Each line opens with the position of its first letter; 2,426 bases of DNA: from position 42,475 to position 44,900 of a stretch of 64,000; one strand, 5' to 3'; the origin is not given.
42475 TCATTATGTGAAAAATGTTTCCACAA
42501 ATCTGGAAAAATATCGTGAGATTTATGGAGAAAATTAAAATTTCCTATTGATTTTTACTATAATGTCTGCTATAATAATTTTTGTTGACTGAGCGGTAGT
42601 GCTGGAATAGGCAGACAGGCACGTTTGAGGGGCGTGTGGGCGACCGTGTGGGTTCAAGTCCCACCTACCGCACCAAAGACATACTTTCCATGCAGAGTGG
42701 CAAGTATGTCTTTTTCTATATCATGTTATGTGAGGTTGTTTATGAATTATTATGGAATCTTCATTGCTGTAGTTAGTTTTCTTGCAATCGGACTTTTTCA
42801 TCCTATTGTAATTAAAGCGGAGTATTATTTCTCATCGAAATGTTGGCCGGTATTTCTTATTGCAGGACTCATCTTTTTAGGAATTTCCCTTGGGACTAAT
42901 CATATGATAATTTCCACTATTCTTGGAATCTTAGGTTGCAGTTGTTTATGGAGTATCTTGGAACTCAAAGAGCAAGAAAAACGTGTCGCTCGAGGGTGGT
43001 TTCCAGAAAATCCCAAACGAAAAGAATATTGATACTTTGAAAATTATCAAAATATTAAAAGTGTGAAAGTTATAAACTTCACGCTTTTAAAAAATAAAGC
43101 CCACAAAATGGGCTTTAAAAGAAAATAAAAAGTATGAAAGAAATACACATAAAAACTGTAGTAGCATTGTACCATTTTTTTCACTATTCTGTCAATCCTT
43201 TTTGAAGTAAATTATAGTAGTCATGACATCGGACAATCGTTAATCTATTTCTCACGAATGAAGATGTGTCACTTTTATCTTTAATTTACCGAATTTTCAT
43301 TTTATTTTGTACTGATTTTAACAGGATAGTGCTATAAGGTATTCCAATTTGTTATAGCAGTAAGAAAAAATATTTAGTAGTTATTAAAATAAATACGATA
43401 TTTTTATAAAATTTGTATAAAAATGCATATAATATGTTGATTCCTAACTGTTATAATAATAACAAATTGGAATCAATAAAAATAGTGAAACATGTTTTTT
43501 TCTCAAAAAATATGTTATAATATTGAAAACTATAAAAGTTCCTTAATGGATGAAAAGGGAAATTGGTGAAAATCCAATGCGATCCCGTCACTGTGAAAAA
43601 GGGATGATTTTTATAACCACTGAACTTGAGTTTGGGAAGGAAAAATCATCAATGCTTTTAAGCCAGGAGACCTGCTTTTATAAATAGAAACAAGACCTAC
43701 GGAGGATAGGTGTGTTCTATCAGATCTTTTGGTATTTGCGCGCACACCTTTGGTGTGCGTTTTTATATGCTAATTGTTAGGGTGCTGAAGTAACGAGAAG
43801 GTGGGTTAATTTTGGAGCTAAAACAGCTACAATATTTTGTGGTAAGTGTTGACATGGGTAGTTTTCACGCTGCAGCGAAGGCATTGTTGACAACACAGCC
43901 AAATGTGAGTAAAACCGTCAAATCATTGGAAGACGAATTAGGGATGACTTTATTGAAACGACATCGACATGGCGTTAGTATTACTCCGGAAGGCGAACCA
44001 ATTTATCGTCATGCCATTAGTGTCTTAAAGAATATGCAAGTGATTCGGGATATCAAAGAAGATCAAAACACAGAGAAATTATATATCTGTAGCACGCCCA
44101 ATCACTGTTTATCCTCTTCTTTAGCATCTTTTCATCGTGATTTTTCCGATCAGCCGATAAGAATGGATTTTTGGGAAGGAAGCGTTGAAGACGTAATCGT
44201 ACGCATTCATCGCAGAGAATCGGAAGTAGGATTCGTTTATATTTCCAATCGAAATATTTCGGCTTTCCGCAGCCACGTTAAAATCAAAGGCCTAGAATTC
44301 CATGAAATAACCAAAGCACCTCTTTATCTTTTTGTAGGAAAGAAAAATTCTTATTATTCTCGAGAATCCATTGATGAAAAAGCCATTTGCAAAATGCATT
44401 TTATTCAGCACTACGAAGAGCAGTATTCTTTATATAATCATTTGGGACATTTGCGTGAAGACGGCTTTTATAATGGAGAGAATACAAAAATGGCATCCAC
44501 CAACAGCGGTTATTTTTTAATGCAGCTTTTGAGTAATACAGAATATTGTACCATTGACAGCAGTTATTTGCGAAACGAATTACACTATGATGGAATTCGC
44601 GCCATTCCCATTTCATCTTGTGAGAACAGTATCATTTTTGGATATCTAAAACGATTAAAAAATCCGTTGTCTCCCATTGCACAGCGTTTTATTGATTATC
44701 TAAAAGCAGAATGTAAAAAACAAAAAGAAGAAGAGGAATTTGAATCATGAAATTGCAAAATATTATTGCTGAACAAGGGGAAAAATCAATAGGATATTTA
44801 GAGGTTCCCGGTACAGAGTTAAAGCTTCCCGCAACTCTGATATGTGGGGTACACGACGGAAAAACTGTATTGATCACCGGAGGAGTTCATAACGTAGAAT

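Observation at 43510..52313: A cobalamin riboswitch placed in front of a LysR regulator and a deacylase + Dpp/Nik-type ABC importer + MATE exporter cluster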

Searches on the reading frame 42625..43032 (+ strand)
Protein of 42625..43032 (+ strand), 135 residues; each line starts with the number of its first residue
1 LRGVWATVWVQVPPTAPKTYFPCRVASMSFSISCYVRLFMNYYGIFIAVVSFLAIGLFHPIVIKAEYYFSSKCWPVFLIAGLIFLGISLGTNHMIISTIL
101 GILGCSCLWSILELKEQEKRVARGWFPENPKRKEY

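Call 4: search_protein_families(library=pfam, proteins=[window:42625-43032:+])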
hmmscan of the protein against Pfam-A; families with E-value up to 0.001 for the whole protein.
window:42625-43032:+ (135 aa): 1 family
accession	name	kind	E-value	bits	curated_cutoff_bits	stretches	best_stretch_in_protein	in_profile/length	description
PF14898.11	DUF4491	-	1.9e-41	140.8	27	1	41-132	1-92/92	Domain of unknown function (DUF4491)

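Call 5: search_protein_families(library=ncbifam, proteins=[window:42625-43032:+])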
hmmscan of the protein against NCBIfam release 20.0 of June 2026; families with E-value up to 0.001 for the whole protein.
window:42625-43032:+ (135 aa): 0 families

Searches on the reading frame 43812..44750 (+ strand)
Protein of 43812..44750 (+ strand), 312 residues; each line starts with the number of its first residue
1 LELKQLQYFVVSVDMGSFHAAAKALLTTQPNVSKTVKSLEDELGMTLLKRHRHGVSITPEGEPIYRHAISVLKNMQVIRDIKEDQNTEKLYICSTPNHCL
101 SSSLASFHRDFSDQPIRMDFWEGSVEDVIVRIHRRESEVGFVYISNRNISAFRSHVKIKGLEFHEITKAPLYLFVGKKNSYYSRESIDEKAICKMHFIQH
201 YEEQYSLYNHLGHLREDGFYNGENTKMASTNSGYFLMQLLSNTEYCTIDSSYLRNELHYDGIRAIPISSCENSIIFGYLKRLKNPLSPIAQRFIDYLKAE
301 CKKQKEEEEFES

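Call 4: search_protein_families(library=pfam, proteins=[window:43812-44750:+])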
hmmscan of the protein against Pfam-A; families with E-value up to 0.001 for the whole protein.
window:43812-44750:+ (312 aa): 2 families
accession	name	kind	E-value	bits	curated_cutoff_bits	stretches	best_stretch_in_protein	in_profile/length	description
PF00126.33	HTH_1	-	1.7e-19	70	26.6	1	3-62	1-60/60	Bacterial regulatory helix-turn-helix protein, lysR family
PF03466.25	LysR_substrate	-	6.8e-07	29.3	28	1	94-301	15-208/209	LysR substrate binding domain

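Call 5: search_protein_families(library=ncbifam, proteins=[window:43812-44750:+])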
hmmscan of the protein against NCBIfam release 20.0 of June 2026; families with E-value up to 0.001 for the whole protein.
window:43812-44750:+ (312 aa): 50 families (the best 25 are shown)
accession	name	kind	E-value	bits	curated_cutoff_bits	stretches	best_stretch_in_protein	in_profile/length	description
NF040786.1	LysR_Sec_metab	equivalog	1.4e-25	90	250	1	1-297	1-294/298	selenium metabolism-associated LysR family transcriptional regulator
NF047520.1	trans_act_CidR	equivalog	2.2e-22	79.6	415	1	1-299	1-290/292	cidABC operon transcriptional activator CidR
NF007385.0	PRK09906.1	equivalog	6.4e-17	61.6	356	1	1-301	1-291/296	DNA-binding transcriptional regulator HcaR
NF007307.0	PRK09791.1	equivalog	3.2e-16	59.3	336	1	2-303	6-299/302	LysR family transcriptional regulator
NF008410.0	PRK11233.1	equivalog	4.7e-16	58.8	309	1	1-76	1-76/305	nitrogen assimilation transcriptional regulator NAC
NF045775.1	acetoin_reg_AlsR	exception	1.6e-15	57.4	430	1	1-212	1-207/290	acetoin biosynthesis transcriptional regulator AlsR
TIGR02424.1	TF_pcaQ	equivalog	1.7e-15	56.7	303.8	1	3-83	5-86/300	pca operon transcription factor PcaQ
TIGR03418.1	chol_sulf_TF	equivalog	1.9e-15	56.6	324.8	1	2-93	2-94/291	choline sulfate utilization transcriptional regulator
NF041036.1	decaheme_TF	subfamily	1.6e-14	54.1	210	1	1-107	1-111/301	multiheme cytochrome-associated LysR family transcriptional regulator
NF040888.1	trans_reg_YafC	equivalog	1.6e-14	53.5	470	1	4-79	6-81/293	DNA-binding transcriptional regulator YafC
NF009326.0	PRK12681.1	equivalog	2.3e-14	53.6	436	1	1-96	1-101/324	HTH-type transcriptional regulator CysB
NF040709.1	benzoate_BenM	exception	2.3e-14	53.4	600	1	1-77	1-77/299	benzoate utilization transcription regulator BenM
NF009327.0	PRK12684.1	subfamily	5.4e-14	52.1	402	1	1-165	1-168/313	CysB family HTH-type transcriptional regulator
NF053705.1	TransRegGltCGpos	equivalog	1e-13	51.2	350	1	1-143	1-147/300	glutamate biosynthesis transcriptional regulator GltC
NF007315.1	PRK09801.1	equivalog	2.8e-13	49.6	398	1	4-80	9-85/301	L-tartrate utilization transcriptional activator TtdR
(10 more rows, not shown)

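Call 70: find_homologous_proteins(query=window:43812-44750:+, max_evalue=1e-30)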
Query window:43812-44750:+ (312 aa): 79 proteins with E <= 1e-30 among 582 candidates.
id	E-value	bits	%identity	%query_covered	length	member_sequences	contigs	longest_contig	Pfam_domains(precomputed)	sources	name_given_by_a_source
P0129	1.4e-205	699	99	100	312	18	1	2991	PF00126.34,PF03466.26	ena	-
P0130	8.8e-114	398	59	98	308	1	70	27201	PF00126.34,PF03466.26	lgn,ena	-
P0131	9.4e-114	398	59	98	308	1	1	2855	PF00126.34,PF03466.26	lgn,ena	-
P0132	3.0e-113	396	59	98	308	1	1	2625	PF00126.34,PF03466.26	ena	-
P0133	6.9e-113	395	59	98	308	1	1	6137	PF00126.34,PF03466.26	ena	-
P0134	1.9e-110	387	57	96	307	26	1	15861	PF00126.34,PF03466.26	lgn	-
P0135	8.1e-110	385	59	96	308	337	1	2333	PF00126.34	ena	-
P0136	9.1e-110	385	59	96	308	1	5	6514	PF00126.34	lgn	-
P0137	3.4e-109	383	57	96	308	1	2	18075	PF00126.34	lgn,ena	-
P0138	5.1e-108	379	57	96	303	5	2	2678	PF00126.34,PF03466.26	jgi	jgi:DNA-binding transcriptional LysR family regulator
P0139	3.1e-105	370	58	96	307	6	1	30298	PF00126.34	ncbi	ncbi:MAG: LysR family transcriptional regulator [Clostridiales bacterium]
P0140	9.6e-105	368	54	95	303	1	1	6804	PF00126.34,PF03466.26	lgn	-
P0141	5.1e-104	366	52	95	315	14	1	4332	PF00126.34,PF03466.26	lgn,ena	-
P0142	1.4e-103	364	57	95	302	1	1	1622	PF00126.34,PF03466.26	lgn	-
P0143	1.6e-103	364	54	97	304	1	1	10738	PF00126.34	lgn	-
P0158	1.2e-99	352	53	96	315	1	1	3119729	PF00126.34,PF03466.26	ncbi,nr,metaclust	ncbi:Transcriptional regulator [Lachnospiraceae bacterium TWA4]|nr:Transcriptional regulator [Lachno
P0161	2.8e-98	347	54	96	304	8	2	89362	PF00126.34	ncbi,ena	ncbi:LysR family transcriptional regulator [Clostridium ihumii]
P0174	9.2e-76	273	45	98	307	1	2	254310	PF00126.34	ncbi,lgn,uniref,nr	ncbi:DNA-binding transcriptional LysR family regulator [Lachnotalea glycerini]|uniref:DNA-binding tr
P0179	1.3e-63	233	41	96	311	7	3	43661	PF00126.34,PF03466.26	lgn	-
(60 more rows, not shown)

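Call 71: find_encoding_contigs(protein=P0158, flank=9000, max_places=1)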
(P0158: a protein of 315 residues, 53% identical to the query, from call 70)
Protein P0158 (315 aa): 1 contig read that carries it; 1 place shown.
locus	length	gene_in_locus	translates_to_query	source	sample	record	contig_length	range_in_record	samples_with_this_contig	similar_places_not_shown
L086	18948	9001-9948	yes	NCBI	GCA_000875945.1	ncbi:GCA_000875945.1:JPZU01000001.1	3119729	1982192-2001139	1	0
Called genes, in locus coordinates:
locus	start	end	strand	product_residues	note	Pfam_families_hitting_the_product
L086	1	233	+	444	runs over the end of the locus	PF03951:Gln-synt_N, PF00120:Gln-synt_C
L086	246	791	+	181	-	PF03861:ANTAR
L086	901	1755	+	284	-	PF01678:DAP_epimerase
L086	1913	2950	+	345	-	PF24827:AstE_AspA_cat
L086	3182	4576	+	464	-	PF02378:PTS_EIIC, PF02302:PTS_IIB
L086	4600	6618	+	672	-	PF08220:HTH_DeoR (faint), PF08279:HTH_11, PF08280:HTH_Mga (faint), PF05043:Mga (weak), PF08279:HTH_11 (weak), PF00874:PRD, PF00359:PTS_EIIA_2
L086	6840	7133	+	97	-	PF00359:PTS_EIIA_2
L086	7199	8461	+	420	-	PF08240:ADH_N, PF00107:ADH_zinc_N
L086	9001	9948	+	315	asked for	PF00126:HTH_1, PF03466:LysR_substrate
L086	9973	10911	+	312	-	PF19300:BPD_transp_1_N, PF00528:BPD_transp_1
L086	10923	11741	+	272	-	PF00528:BPD_transp_1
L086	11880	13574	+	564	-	PF00496:SBP_bac_5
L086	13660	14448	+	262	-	PF02463:SMC_N (weak), PF09818:ABC_ATPase (faint), PF00005:ABC_tran, PF13304:AAA_21 (faint)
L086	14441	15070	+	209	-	PF00005:ABC_tran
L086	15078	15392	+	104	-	PF08352:oligo_HPY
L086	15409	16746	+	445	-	PF01554:MatE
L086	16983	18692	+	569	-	PF03193:RsgA_GTPase (faint), PF00005:ABC_tran, PF00931:NB-ARC (faint), PF02463:SMC_N, PF13175:AAA_15 (faint), PF00005:ABC_tran, PF02463:SMC_N (weak), PF13304:AAA_21, +8 more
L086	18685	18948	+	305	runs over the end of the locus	PF02361:CbiQ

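Call 72: find_encoding_contigs(protein=P0161, flank=9000, max_places=1)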
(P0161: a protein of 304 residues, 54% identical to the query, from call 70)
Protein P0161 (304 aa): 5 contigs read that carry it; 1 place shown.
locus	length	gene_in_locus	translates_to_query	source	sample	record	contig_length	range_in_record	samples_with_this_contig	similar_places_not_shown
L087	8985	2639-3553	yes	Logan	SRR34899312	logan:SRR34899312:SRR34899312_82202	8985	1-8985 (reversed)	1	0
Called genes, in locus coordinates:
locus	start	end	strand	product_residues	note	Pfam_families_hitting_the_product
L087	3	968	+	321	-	PF01207:Dus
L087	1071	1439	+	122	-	-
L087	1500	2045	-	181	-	PF19640:DUF6143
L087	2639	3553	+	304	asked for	PF00126:HTH_1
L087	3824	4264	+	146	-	-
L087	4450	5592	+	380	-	PF00465:Fe-ADH, PF13685:Fe-ADH_2 (weak), PF25137:ADH_Fe_C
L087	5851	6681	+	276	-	PF00376:MerR, PF13411:MerR_1, PF06445:GyrI-like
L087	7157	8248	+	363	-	PF00892:EamA (faint)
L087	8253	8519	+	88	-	-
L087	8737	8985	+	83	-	?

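Call 73: find_encoding_contigs(protein=P0174, flank=9000, max_places=1)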
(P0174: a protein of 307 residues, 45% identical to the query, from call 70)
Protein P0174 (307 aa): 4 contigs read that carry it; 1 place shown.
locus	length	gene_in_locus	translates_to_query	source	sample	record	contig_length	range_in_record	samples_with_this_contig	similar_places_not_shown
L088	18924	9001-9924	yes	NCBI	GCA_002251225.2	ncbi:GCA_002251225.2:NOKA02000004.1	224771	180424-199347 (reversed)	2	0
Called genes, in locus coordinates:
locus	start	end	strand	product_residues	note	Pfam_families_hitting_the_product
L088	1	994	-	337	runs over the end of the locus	PF03773:ArsP_1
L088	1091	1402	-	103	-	PF01022:HTH_5, PF12840:HTH_20 (weak)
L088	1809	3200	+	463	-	PF00144:Beta-lactamase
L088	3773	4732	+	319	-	PF19300:BPD_transp_1_N, PF00528:BPD_transp_1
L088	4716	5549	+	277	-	PF00528:BPD_transp_1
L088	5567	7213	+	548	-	PF00496:SBP_bac_5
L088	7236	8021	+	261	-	PF00005:ABC_tran, PF19993:DO-GTPase2 (weak), PF13304:AAA_21 (weak)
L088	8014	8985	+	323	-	PF02463:SMC_N (weak), PF00005:ABC_tran, PF08352:oligo_HPY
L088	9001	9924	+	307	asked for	PF00126:HTH_1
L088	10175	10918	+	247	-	PF00072:Response_reg, PF04397:LytTR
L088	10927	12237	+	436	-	PF14501:HATPase_c_5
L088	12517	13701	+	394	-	PF00108:Thiolase_N, PF00109:ketoacyl-synt (weak), PF02803:Thiolase_C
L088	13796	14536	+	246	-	PF06314:ADC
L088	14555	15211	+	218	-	PF01144:CoA_trans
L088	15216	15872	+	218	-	PF01144:CoA_trans, PF13336:AcetylCoA_hyd_C (weak)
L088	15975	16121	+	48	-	-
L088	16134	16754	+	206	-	PF04647:AgrB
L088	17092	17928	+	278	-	PF01261:AP_endonuc_2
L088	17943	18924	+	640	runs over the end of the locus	PF00724:Oxidored_FMN, PF00890:FAD_binding_2 (faint), PF01262:AlaDh_PNT_C (faint), PF07992:Pyr_redox_2, PF13450:NAD_binding_8, PF13738:Pyr_redox_3, PF00070:Pyr_redox, PF13450:NAD_binding_8 (weak), +4 more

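Call 74: find_encoding_contigs(protein=P0179, flank=9000, max_places=1)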
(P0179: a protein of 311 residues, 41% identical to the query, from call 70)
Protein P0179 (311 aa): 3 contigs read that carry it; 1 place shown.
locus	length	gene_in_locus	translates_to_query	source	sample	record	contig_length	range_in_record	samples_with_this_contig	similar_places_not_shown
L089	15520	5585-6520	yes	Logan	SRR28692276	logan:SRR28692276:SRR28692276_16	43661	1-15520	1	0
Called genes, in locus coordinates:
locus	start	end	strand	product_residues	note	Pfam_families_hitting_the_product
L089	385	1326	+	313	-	PF19300:BPD_transp_1_N, PF00528:BPD_transp_1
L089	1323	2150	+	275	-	PF00528:BPD_transp_1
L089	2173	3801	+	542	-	PF00496:SBP_bac_5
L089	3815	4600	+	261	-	PF09818:ABC_ATPase (faint), PF13191:AAA_16 (weak), PF00005:ABC_tran, PF02463:SMC_N (weak), PF13304:AAA_21 (faint), PF08352:oligo_HPY (weak)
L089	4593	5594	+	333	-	PF00005:ABC_tran, PF13401:AAA_22 (faint), PF08352:oligo_HPY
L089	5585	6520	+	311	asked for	PF00126:HTH_1, PF03466:LysR_substrate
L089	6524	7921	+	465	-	PF01554:MatE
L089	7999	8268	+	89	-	PF08922:DUF1905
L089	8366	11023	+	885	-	PF00270:DEAD, PF04851:ResIII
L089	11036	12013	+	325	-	-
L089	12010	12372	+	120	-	PF04237:YjbR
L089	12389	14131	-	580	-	PF05833:NFACT_N, PF05670:NFACT-R_1, PF18297:NFACT-R_2 (weak)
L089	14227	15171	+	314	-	PF03755:YicC-like_N, PF08340:YicC-like_C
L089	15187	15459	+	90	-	PF04025:RemA-like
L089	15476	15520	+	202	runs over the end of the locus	PF00625:Guanylate_kin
